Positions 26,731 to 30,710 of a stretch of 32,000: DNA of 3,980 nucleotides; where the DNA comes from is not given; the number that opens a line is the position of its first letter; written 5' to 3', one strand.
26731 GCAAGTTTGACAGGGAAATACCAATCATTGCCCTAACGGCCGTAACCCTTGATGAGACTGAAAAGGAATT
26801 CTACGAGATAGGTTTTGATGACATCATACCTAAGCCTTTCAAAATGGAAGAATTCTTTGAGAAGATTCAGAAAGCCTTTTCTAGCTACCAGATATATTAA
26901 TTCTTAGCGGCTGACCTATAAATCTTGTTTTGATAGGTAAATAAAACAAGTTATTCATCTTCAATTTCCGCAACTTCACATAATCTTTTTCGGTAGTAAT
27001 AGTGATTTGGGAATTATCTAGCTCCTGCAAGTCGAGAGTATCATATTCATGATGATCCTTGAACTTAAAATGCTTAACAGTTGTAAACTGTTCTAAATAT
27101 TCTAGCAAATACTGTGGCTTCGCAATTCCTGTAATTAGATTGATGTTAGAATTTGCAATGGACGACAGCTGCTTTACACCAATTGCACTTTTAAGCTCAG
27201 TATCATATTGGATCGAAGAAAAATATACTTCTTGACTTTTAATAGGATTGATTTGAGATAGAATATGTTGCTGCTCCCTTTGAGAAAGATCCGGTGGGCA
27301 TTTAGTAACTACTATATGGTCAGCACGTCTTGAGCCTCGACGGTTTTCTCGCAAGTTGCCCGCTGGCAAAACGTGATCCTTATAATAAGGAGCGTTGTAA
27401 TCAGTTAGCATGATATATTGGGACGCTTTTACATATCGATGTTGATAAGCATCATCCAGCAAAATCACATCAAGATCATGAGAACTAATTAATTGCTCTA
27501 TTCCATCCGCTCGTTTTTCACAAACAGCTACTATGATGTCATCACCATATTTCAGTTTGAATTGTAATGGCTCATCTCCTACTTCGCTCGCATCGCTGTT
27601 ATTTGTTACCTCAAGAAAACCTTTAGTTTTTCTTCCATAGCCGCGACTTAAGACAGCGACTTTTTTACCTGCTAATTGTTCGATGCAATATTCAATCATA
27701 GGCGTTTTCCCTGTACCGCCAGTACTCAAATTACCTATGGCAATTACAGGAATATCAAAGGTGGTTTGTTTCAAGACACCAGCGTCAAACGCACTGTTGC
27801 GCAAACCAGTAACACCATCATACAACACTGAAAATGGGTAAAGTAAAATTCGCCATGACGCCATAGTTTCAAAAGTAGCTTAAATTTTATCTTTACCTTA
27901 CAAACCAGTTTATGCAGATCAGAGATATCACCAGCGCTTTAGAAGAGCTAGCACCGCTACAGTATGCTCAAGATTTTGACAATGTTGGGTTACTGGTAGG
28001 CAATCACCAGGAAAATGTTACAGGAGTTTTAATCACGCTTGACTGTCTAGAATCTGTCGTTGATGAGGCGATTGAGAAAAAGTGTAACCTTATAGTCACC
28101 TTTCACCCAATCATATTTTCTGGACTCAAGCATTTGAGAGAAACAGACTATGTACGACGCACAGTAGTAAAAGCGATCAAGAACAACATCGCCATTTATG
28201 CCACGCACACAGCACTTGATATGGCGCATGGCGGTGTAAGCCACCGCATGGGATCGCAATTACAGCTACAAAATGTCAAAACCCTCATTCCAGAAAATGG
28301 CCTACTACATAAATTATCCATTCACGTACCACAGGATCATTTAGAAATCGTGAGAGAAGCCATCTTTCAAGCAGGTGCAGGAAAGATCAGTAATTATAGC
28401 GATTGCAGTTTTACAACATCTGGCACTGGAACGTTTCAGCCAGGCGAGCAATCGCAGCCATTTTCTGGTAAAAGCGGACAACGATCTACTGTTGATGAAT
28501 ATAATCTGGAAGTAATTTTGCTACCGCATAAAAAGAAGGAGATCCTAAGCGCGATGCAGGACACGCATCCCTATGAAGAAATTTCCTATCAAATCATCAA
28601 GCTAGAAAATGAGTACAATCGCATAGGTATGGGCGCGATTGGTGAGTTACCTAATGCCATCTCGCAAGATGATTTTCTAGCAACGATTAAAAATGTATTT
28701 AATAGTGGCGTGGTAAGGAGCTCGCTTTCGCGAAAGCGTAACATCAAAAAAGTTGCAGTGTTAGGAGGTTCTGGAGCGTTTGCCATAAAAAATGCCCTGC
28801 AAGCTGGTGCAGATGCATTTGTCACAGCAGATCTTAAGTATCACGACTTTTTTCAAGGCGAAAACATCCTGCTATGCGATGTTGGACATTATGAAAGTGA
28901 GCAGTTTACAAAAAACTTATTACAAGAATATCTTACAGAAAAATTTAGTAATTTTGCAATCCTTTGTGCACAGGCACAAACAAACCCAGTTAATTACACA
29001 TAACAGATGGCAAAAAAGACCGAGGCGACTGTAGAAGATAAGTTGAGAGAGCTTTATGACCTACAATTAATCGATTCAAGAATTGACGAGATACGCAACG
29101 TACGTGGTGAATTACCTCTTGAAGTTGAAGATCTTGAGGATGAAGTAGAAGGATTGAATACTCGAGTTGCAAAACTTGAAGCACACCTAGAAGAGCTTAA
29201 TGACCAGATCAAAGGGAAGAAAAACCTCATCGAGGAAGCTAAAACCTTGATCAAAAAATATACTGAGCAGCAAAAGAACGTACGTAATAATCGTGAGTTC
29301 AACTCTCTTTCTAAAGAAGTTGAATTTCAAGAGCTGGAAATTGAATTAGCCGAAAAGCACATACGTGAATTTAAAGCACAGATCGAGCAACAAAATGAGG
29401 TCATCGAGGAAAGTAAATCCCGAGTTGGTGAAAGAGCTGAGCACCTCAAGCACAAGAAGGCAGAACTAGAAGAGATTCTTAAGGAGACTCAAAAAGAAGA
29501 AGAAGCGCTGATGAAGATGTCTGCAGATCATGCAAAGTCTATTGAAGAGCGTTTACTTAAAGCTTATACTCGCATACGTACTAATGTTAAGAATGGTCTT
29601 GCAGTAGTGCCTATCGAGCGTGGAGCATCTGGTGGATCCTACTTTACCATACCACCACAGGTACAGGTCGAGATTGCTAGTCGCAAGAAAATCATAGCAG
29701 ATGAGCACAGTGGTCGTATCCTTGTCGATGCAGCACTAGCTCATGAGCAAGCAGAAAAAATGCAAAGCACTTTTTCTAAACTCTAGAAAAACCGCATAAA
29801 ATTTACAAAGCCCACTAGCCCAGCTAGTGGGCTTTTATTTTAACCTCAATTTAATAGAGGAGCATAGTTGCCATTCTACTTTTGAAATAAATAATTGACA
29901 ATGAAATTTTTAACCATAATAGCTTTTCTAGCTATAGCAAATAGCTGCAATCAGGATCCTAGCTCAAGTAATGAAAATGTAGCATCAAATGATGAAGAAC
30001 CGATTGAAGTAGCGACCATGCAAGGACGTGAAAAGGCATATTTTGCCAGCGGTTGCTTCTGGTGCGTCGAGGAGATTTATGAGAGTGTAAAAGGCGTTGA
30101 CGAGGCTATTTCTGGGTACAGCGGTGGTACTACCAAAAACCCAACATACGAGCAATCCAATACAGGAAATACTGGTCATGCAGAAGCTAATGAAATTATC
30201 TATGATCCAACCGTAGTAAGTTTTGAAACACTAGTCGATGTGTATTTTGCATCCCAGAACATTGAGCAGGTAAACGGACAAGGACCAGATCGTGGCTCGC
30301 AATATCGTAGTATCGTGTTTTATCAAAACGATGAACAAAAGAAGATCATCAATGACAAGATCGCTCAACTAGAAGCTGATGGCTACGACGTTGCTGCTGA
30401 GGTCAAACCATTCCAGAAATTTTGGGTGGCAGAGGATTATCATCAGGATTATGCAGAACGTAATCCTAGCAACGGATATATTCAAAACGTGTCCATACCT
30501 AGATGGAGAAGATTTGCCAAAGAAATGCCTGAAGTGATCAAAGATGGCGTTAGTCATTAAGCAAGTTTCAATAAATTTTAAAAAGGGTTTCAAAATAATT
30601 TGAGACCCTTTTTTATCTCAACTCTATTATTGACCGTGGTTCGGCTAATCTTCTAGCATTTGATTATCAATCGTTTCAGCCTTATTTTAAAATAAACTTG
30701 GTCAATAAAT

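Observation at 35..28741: A 14-22 bp perfect palindrome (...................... family) occurs 7 times in 32 kb, and every copy lies inside a protein-coding gene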

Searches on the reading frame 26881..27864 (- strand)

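Call 73: search_protein_families(library=pfam, proteins=[window:26881-27864:-], max_evalue=0.001)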
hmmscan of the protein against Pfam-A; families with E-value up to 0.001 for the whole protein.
window:26881-27864:- (327 aa): 1 family
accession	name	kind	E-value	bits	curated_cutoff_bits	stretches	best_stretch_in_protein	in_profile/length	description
PF02606.20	LpxK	-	9e-79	265.4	27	1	5-317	2-315/328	Tetraacyldisaccharide-1-P 4'-kinase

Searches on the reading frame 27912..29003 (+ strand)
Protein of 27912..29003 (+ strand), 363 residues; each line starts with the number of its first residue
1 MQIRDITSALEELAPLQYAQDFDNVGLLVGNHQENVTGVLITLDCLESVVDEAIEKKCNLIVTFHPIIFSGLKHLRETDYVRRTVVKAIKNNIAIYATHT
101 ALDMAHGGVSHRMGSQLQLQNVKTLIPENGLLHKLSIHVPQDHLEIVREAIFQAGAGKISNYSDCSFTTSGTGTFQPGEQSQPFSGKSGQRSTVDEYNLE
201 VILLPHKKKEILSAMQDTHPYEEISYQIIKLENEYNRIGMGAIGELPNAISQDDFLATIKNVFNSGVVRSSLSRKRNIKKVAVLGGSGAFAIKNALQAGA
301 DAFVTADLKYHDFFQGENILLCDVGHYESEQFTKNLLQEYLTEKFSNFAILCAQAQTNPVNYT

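Call 10: search_protein_families(library=pfam, proteins=[window:27912-29003:+])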
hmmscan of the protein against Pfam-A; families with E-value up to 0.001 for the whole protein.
window:27912-29003:+ (363 aa): 1 family
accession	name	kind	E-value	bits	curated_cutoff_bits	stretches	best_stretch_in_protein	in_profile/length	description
PF01784.24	DUF34_NIF3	-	1.2e-76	258.2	23.4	1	1-359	1-256/256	Duf34/NIF3 (NGG1p interacting factor 3)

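Call 11: find_encoding_contigs(protein=window:27912-29003:+, flank=10000, max_places=6)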
Protein window:27912-29003:+ (363 aa): no gene with exactly this product is on record in the collection.

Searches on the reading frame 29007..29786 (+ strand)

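Call 74: search_protein_families(library=ncbifam, proteins=[window:29007-29786:+], max_evalue=0.001)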
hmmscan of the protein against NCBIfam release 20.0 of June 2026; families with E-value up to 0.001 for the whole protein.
window:29007-29786:+ (259 aa): 9 families
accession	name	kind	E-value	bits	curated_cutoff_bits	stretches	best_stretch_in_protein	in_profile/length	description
NF047363.1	Zn_ribbon_CdsZ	equivalog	1.5e-17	63.9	275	1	10-240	2-231/251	zinc ribbon domain regulatory protein CdsZ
TIGR02168.1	SMC_prok_B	equivalog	2.6e-06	25.5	567.35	1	20-178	745-901/1181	chromosome segregation protein SMC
NF003422.0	PRK04863.1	equivalog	3.3e-05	21.7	699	1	22-191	913-1077/1486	chromosome partition protein MukB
NF045487.1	ASRP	equivalog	4.2e-05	22.4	300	1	8-184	109-297/593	archaea-specific SMC-related protein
TIGR02169.1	SMC_prok_A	equivalog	0.00019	19.3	729.4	1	24-179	238-892/1165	chromosome segregation protein SMC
NF038350.1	taxis_HmpF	equivalog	0.00038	18.9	200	1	18-183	139-304/553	pilus motility taxis protein HmpF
NF058554.1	BT_3328_fam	equivalog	0.00042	18.6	1100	1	39-88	20-68/840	BT3328 family hyaluronic acid endo-lyase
NF041034.1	Rad50_Sulf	equivalog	0.00054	17.9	1000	1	4-181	440-616/872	DNA double-strand break repair ATPase Rad50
NF003034.1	PRK03918.1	equivalog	0.00075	17.6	700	1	14-183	207-393/878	DNA double-strand break repair ATPase Rad50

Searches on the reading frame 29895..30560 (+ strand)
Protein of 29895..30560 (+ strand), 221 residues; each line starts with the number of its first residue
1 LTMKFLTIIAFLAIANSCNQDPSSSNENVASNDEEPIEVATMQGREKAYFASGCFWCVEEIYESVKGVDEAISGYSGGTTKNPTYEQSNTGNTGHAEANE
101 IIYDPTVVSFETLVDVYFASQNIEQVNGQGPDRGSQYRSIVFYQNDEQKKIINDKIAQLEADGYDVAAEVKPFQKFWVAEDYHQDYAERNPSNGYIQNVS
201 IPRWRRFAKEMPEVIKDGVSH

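Call 74: search_protein_families(library=ncbifam, proteins=[window:29895-30560:+], max_evalue=0.001)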
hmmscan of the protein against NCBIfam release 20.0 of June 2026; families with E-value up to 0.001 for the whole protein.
window:29895-30560:+ (221 aa): 5 families
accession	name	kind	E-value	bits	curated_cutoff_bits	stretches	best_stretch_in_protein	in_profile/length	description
NF004042.0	PRK05550.1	equivalog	6.3e-59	199.5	330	1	40-198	129-287/293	bifunctional methionine sulfoxide reductase B/A protein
TIGR00401.1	msrA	equivalog_domain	1e-47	162.3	108.1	1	46-192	1-150/153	peptide-methionine (S)-S-oxide reductase MsrA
NF010625.0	PRK14018.1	equivalog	2.9e-42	144.8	522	1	12-196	166-348/521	bifunctional peptide-methionine (S)-S-oxide reductase MsrA/peptide-methionine (R)-S-oxide reductase MsrB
NF004038.0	PRK05528.1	equivalog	2.7e-20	73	200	1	46-193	2-143/157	peptide-methionine (S)-S-oxide reductase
NF041383.1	Trx_VPGUxxT_two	exception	0.00048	19.9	275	0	41-127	141-210/287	VPGUxxT family thioredoxin-like (seleno)protein, type 2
